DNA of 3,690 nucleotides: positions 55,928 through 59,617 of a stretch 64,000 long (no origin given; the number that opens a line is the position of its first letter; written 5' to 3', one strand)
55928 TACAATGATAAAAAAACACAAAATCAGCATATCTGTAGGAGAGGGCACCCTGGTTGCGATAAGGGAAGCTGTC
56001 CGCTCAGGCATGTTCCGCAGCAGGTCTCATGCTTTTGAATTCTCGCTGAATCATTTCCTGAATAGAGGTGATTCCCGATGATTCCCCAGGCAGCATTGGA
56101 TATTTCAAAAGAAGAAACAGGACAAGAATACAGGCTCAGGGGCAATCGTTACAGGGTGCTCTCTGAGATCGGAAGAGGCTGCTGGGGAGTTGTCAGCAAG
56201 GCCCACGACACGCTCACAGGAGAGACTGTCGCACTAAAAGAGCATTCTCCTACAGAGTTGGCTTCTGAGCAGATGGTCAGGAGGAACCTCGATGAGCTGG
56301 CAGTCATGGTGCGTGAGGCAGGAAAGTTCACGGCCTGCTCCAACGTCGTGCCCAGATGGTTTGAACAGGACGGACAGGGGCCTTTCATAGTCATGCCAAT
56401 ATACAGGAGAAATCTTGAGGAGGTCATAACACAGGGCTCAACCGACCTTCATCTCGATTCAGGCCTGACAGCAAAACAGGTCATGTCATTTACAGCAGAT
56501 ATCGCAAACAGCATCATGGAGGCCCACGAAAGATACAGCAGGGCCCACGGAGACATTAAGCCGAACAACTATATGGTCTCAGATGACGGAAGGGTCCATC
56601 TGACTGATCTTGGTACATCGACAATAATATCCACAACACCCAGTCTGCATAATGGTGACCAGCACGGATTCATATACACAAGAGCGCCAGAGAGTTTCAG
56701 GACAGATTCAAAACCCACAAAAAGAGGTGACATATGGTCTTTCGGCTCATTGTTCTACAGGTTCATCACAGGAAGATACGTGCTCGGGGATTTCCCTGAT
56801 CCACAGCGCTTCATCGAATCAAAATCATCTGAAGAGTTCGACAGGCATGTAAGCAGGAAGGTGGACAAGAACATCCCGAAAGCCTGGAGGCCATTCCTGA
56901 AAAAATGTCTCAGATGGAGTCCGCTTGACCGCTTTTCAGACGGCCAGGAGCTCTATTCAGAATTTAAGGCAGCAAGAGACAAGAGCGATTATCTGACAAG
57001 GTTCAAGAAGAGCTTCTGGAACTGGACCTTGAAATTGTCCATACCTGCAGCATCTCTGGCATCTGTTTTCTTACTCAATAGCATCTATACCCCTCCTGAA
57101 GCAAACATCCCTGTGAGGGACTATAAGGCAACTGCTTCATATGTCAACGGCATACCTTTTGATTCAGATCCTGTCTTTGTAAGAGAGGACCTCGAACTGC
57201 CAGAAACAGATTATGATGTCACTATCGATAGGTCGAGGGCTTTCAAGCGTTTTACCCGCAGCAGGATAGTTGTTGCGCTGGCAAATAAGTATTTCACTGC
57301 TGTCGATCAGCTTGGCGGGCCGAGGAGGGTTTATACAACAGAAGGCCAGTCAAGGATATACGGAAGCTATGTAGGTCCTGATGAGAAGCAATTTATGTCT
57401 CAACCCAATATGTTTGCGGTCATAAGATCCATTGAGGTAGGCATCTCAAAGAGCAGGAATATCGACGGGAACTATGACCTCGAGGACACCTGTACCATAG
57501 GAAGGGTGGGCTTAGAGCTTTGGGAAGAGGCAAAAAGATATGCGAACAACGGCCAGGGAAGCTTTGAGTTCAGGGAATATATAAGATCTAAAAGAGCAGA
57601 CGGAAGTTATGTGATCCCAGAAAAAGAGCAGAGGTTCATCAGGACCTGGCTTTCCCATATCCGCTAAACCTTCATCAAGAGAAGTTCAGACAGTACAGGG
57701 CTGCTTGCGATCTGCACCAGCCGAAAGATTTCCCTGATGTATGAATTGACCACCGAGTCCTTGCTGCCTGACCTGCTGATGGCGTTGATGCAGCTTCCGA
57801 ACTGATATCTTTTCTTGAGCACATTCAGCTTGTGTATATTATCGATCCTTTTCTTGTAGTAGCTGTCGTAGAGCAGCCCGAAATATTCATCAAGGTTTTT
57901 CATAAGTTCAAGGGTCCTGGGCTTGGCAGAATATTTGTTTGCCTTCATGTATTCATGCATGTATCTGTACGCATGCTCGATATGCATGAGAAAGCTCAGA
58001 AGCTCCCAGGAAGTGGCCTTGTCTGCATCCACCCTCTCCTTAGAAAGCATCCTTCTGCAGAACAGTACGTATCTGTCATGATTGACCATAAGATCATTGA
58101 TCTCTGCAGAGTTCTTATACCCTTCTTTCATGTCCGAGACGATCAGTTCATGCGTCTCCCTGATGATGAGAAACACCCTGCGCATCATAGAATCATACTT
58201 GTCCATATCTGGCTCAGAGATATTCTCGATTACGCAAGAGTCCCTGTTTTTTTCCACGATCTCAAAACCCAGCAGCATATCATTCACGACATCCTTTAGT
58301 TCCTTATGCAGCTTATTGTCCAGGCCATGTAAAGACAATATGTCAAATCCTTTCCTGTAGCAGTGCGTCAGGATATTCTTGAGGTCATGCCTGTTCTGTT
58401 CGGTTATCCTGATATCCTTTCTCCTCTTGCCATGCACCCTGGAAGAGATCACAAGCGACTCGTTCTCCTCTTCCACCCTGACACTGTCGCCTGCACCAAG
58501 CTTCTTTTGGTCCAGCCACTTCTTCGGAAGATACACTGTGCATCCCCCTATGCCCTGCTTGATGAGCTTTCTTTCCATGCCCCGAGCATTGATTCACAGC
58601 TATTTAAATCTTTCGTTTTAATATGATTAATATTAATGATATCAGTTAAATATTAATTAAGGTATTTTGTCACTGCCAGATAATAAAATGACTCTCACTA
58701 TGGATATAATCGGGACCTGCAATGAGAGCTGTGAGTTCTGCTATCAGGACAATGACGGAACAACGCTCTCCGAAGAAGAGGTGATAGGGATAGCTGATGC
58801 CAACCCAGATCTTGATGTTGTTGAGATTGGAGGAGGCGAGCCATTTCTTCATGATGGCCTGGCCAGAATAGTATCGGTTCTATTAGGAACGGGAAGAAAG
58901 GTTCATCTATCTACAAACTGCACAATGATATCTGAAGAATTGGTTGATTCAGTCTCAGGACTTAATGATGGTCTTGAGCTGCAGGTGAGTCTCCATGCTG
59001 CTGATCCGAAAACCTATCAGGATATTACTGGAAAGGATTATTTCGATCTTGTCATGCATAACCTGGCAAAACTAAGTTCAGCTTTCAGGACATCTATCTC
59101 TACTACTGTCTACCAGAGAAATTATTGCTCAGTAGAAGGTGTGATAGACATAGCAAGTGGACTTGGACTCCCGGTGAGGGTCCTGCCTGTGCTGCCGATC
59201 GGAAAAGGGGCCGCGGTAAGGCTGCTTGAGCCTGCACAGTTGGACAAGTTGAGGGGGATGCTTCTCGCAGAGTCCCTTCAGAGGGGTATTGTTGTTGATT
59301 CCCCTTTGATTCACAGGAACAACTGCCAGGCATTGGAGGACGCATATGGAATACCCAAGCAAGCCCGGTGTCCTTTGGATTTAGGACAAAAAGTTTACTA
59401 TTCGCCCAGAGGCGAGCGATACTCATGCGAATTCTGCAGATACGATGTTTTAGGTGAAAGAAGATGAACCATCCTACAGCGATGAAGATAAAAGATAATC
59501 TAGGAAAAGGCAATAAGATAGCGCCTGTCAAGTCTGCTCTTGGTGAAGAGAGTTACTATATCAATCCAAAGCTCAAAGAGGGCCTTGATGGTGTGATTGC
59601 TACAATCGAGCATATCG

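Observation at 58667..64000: Translationally coupled operon: radical SAM (SPASM-like) + tandem-AAA+ ATPase + two unknown proteins + membrane protein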

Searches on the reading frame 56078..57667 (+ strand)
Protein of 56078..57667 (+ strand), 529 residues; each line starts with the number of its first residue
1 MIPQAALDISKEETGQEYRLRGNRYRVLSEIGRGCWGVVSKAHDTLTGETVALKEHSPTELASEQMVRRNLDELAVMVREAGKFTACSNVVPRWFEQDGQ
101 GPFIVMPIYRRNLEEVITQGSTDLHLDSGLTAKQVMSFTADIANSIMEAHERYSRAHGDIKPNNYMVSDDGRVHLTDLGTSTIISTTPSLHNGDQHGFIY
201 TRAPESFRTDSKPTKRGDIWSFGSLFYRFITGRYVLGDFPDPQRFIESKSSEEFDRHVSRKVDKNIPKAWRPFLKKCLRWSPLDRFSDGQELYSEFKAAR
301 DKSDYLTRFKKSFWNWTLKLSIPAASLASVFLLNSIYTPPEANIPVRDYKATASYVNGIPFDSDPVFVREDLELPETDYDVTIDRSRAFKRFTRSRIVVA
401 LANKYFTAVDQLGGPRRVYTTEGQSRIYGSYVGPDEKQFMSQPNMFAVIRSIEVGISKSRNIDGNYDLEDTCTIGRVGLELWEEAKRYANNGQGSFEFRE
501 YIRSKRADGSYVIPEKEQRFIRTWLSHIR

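Call 5: search_protein_families(library=pfam, proteins=[window:56078-57667:+], max_evalue=0.01)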
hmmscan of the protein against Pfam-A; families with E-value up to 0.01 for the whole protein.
window:56078-57667:+ (529 aa): 2 families
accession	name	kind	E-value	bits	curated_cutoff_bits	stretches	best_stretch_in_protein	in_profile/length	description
PF00069.31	Pkinase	-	3.3e-23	82.9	31.7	1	25-287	1-253/263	Protein kinase domain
PF07714.23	PK_Tyr_Ser-Thr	-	6.8e-14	52.2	23.1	1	28-285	4-248/258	Protein tyrosine and serine/threonine kinase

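Call 6: search_protein_families(library=ncbifam, proteins=[window:56078-57667:+], max_evalue=0.01)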
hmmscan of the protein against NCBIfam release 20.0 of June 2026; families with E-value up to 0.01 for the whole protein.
window:56078-57667:+ (529 aa): 10 families
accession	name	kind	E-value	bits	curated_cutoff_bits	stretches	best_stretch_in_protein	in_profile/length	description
NF033483.0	PknB_PASTA_kin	equivalog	4.8e-23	82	450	1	21-303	5-272/563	Stk1 family PASTA domain-containing Ser/Thr kinase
NF047741.1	antiphage_MADS6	equivalog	3.7e-16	58.8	460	2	125-301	295-462/612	methylation-associated defense system protein kinase MAD6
NF038150.1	lanthi_synth_IV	equivalog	5.6e-15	54.7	650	1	16-288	182-445/851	class IV lanthionine synthetase LanL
NF052427.1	StpK7MSMEG_1200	equivalog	5.1e-13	48.4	900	1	24-233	8-206/601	serine/threonine protein kinase StpK7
NF038151.1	lanthi_synth_III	equivalog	5.4e-06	25.1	575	1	15-210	212-411/833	class III lanthionine synthetase LanKC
NF009651.0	PRK13184.1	equivalog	6.5e-05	21.1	839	1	23-184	2-163/932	serine/threonine-protein kinase PknD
NF043056.1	T4SS_LegK1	equivalog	0.00011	21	550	1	98-226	150-280/516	Dot/Icm T4SS effector kinase LegK1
NF053615.1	SerThrKinAfsKStmc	equivalog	0.00021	20.1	1300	1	23-232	13-209/809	protein serine/threonine kinase AfsK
TIGR03903.1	TOMM_kin_cyc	equivalog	0.0042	14.9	705.75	1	126-236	72-189/1267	TOMM system kinase/cyclase fusion protein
NF050082.1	ATPase_MABP1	exception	0.0065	15.3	800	0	138-182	259-303/435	macrolide-binding ATPase MABP-1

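Call 7: search_protein_families(library=padloc, proteins=[window:56078-57667:+], max_evalue=0.01)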
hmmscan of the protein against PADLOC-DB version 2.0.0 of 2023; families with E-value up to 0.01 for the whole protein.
window:56078-57667:+ (529 aa): 30 families (the best 25 are shown)
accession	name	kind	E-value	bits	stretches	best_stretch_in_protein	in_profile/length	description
PDLC04138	mad6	-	1.6e-31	107.9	1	17-299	45-313/659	mads_6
PDLC04047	PD-T4-6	-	5.4e-27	92.7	1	20-304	7-277/327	-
PDLC04053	PD-T4-6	-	1.5e-26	91.6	1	24-303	10-275/311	-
PDLC04042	PD-T4-6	-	1.6e-26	91.7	1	20-303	6-276/292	-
PDLC04054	PD-T4-6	-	5e-25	86.7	1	25-301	12-275/347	-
PDLC04060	PD-T4-6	-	2.9e-21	74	1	22-320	7-290/486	-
PDLC04057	PD-T4-6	-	4.9e-18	63.4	1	22-300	7-271/443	-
PDLC04043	PD-T4-6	-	1.2e-17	62.1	1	14-303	6-281/452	-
PDLC04061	PD-T4-6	-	4.8e-16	57.3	1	17-299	10-283/510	-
PDLC04048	PD-T4-6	-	1.1e-15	55.9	1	22-233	9-209/354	-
PDLC04041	PD-T4-6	-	2.3e-15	54.8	1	24-299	29-293/443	-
PDLC04039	PD-T4-6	-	4e-15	53.8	1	23-304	14-280/458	-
PDLC04064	PD-T4-6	-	7.8e-13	46.1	1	23-295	20-276/369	-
PDLC04050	PD-T4-6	-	4.6e-12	43.6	1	24-300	64-327/480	-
PDLC04055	PD-T4-6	-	1.5e-11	41.8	1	24-302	71-338/496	-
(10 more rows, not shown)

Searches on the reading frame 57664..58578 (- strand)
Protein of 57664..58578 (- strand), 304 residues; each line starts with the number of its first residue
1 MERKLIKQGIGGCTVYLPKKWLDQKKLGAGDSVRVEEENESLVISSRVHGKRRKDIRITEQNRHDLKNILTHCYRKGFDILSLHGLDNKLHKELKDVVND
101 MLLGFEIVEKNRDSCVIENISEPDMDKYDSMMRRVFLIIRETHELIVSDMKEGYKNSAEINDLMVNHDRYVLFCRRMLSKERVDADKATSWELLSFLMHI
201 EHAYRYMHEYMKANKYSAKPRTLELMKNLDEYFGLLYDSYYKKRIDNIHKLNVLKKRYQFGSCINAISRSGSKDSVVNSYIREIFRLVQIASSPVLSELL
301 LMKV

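Call 5: search_protein_families(library=pfam, proteins=[window:57664-58578:-], max_evalue=0.01)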
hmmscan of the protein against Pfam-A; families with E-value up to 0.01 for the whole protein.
window:57664-58578:- (304 aa): 2 families
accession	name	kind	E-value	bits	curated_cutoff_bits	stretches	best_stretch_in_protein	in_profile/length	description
PF04014.23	MazE_antitoxin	-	0.0013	19.1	24.7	1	15-46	10-42/48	Antidote-toxin recognition MazE, bacterial antitoxin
PF19575.5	HTH_58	-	0.0015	18.8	23.8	0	53-83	2-32/62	Helix-turn-helix domain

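Call 6: search_protein_families(library=ncbifam, proteins=[window:57664-58578:-], max_evalue=0.01)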
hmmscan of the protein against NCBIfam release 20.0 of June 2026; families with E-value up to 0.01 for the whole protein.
window:57664-58578:- (304 aa): 1 family
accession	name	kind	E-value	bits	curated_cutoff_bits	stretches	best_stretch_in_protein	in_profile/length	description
TIGR02609.1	doc_partner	hypoth_equivalog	0.005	17.2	55.9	0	14-46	11-43/74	putative addiction module antidote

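Call 7: search_protein_families(library=padloc, proteins=[window:57664-58578:-], max_evalue=0.01)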
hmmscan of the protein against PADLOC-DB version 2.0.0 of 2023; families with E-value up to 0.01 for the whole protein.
window:57664-58578:- (304 aa): 0 families

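Call 105: search_solved_structures(query=window:57664-58578:-, max_evalue=1)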
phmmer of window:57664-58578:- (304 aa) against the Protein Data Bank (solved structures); distinct sequences matched with E-value up to 1: 0.

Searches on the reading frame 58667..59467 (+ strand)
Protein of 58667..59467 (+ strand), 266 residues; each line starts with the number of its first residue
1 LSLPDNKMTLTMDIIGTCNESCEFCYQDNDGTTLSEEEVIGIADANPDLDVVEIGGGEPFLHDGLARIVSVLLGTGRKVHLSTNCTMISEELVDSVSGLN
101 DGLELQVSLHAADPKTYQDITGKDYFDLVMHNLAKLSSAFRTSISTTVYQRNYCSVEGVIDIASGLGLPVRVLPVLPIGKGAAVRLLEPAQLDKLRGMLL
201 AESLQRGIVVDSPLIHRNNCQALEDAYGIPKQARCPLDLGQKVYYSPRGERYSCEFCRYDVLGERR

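Call 5: search_protein_families(library=pfam, proteins=[window:58667-59467:+], max_evalue=0.01)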
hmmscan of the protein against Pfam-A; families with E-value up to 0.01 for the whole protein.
window:58667-59467:+ (266 aa): 1 family
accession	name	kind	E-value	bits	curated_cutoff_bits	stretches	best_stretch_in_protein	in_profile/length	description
PF04055.27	Radical_SAM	-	5.3e-17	62.9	29.5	1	14-159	3-162/166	Radical SAM superfamily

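Call 6: search_protein_families(library=ncbifam, proteins=[window:58667-59467:+], max_evalue=0.01)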
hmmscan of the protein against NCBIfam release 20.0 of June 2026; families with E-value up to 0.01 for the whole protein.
window:58667-59467:+ (266 aa): 45 families (the best 25 are shown)
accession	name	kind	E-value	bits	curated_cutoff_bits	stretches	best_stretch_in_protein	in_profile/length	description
TIGR03962.1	mycofact_rSAM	equivalog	7e-17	61.6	265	1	8-185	12-195/339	mycofactocin radical SAM maturase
TIGR02668.1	moaA_archaeal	equivalog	3.6e-15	55.8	325.25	1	10-139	12-146/303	GTP 3',8-cyclase MoaA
NF001199.0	PRK00164.2-1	equivalog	7.6e-13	48.3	231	1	9-135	13-144/308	GTP 3',8-cyclase MoaA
TIGR02666.1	moaA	equivalog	4.9e-12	45.5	284.05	1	12-194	14-211/336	GTP 3',8-cyclase MoaA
TIGR04303.1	GeoRSP_rSAM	equivalog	2.2e-11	43.9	400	1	8-164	5-165/325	GeoRSP system radical SAM/SPASM protein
TIGR03470.1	HpnH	equivalog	4e-10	39.2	225.05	1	12-168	32-192/318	adenosyl-hopene transferase HpnH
TIGR04317.1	W_rSAM_matur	equivalog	5.9e-10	38.8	380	1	9-139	5-139/349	tungsten cofactor oxidoreductase radical SAM maturase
TIGR04347.1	pseudo_SAM_Halo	equivalog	7.3e-10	38.7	525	1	13-168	43-204/390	TIGR04347 family pseudo-SAM/SPASM protein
TIGR04545.1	rSAM_ahbD_hemeb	equivalog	8.7e-10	38.5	500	1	13-183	5-183/339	heme b synthase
TIGR04055.1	rSAM_NirJ2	equivalog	2.7e-09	37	500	1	16-184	8-183/326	putative heme d1 biosynthesis radical SAM protein NirJ2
TIGR04250.1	SCM_rSAM_ScmE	equivalog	3.7e-09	36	400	1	10-159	5-161/358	SynChlorMet cassette radical SAM/SPASM protein ScmE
TIGR04251.1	SCM_rSAM_ScmF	equivalog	1.2e-08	34.8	400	1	42-168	46-174/353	SynChlorMet cassette radical SAM/SPASM protein ScmF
TIGR04053.2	TIGR04053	equivalog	3.4e-08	33.1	395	1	42-210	50-221/366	TIGR04053 family radical SAM/SPASM domain-containing protein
NF038283.1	viperin_w_prok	equivalog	4.1e-08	32.7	180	1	14-121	8-126/281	viperin family antiviral radical SAM protein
NF049973.1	radical_Rv1681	equivalog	4.8e-08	32.3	380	1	17-161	81-232/326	Rv1681 family radical SAM protein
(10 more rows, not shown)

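Call 7: search_protein_families(library=padloc, proteins=[window:58667-59467:+], max_evalue=0.01)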
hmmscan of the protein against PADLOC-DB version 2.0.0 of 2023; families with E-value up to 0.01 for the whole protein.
window:58667-59467:+ (266 aa): 2 families
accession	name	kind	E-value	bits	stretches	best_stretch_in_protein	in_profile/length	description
PDLC02903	pVip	-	1.1e-13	49.3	1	12-153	4-150/257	Viperins not associated with kinases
PDLC02904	pVip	-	3.3e-09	34.7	1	13-179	8-179/262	Viperins associated with kinases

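Call 23: search_protein_families(library=phrogs, proteins=[window:58667-59467:+], max_evalue=0.1)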
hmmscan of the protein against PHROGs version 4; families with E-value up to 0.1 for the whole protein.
window:58667-59467:+ (266 aa): 6 families
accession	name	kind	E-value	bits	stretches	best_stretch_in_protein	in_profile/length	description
phrog_1802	-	other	1.1e-07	32.1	1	5-150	41-207/556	radical SAM domain-containing protein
phrog_13987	-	other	3e-05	24.5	1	9-90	16-106/274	radical SAM domain-containing protein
phrog_2076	-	moron, auxiliary metabolic gene and host takeover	0.00019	22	1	18-120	41-146/247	QueE-like radical SAM domain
phrog_16999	-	other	0.00035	21.3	1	9-65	12-72/288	Fe-S oxidoreductase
phrog_15140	-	other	0.062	13.2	1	16-160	95-249/366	radical SAM domain-containing protein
phrog_14086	-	other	0.089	13.1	0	16-120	95-212/353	radical SAM domain-containing protein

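Call 51: search_solved_structures(query=window:58667-59467:+, max_evalue=0.001)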
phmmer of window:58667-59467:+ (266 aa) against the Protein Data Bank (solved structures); distinct sequences matched with E-value up to 0.001: 2.
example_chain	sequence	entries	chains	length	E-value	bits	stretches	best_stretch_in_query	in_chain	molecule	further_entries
8wm2_A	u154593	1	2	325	1.3e-05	27.9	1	6-180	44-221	Fe-S radical SAM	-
6efn_A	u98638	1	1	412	1.8e-05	27.5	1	9-179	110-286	Sporulation killing factor maturation protein SkfB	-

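Call 55: find_homologous_proteins(query=window:58688-59467:+, max_evalue=1e-10)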
Query window:58688-59467:+ (259 aa): 13 proteins with E <= 1e-10 among 1094 candidates.
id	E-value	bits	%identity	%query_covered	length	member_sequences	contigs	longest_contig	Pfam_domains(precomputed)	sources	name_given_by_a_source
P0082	7.2e-165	565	99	98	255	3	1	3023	PF04055.28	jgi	jgi:MoaA/NifB/PqqE/SkfB family radical SAM enzyme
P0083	1.9e-74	268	50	97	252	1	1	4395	PF04055.28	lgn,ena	-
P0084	1.5e-71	259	47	96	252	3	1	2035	PF04055.28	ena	-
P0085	1.4e-70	256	48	96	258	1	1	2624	PF04055.28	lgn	-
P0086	1.2e-69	253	47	97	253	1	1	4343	PF04055.28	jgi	-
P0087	6.7e-69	250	46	98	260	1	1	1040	PF04055.28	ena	-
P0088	4.8e-68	247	47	97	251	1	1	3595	PF04055.28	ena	-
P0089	6.7e-66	240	48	96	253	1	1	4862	PF04055.28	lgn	-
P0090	6.7e-65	237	47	95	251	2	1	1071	PF04055.28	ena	-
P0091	7.3e-64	234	45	96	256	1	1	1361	PF04055.28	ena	-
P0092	6.9e-63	230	47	96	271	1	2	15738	PF04055.28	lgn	-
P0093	2.2e-60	222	41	97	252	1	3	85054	PF04055.28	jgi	jgi:MoaA/NifB/PqqE/SkfB family radical SAM enzyme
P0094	2.3e-57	212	41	96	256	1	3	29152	PF04055.28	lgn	-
